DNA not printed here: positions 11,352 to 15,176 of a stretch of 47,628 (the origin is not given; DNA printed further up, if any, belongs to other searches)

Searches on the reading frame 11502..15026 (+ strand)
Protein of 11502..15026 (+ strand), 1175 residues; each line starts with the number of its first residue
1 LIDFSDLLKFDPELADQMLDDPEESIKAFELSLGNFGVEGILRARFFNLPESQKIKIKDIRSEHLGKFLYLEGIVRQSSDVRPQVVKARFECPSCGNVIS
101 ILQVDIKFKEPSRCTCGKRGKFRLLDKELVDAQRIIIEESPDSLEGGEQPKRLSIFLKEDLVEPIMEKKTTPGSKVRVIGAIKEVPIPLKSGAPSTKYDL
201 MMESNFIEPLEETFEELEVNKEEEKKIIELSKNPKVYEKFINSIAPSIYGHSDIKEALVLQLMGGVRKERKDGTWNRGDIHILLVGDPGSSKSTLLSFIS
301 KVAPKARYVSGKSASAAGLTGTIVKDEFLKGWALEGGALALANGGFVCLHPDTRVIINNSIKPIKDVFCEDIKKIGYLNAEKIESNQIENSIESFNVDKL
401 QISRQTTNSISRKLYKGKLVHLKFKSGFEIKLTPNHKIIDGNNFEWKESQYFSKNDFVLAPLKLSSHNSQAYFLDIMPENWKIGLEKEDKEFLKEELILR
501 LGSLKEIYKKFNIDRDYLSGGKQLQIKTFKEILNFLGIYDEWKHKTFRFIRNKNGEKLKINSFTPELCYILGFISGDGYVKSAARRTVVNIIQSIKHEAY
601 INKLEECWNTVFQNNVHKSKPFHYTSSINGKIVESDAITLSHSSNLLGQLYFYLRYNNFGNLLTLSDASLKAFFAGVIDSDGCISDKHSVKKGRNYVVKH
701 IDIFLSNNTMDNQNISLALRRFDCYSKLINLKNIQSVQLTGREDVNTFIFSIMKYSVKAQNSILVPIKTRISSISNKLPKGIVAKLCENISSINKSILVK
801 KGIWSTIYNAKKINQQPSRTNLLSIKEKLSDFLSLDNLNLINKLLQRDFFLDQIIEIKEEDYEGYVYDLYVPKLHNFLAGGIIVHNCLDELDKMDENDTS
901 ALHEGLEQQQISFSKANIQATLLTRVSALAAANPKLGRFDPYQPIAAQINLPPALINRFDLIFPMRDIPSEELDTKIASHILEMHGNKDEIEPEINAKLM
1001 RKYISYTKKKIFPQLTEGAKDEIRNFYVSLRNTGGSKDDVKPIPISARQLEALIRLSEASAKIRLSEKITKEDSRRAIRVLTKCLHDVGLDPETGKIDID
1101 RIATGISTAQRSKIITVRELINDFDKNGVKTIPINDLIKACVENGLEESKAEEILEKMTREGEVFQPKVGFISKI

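Call 71: search_protein_families(library=pfam, proteins=[window:11502-15026:+], max_evalue=0.00001)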
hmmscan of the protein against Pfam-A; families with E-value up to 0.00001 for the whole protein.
window:11502-15026:+ (1175 aa): 4 families
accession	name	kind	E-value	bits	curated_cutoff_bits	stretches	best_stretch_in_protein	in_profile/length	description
PF00493.29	MCM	-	2.7e-81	272.4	23.3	2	224-349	2-127/224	MCM P-loop domain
PF17855.7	MCM_lid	-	8.1e-27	94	27.4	1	999-1084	2-86/87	MCM AAA-lid domain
PF17207.9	MCM_OB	-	2.2e-23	82.8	24.8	1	56-185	1-125/126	MCM OB domain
PF14890.11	Intein_splicing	-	5.8e-23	81.9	35.8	1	387-886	18-155/155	Intein splicing domain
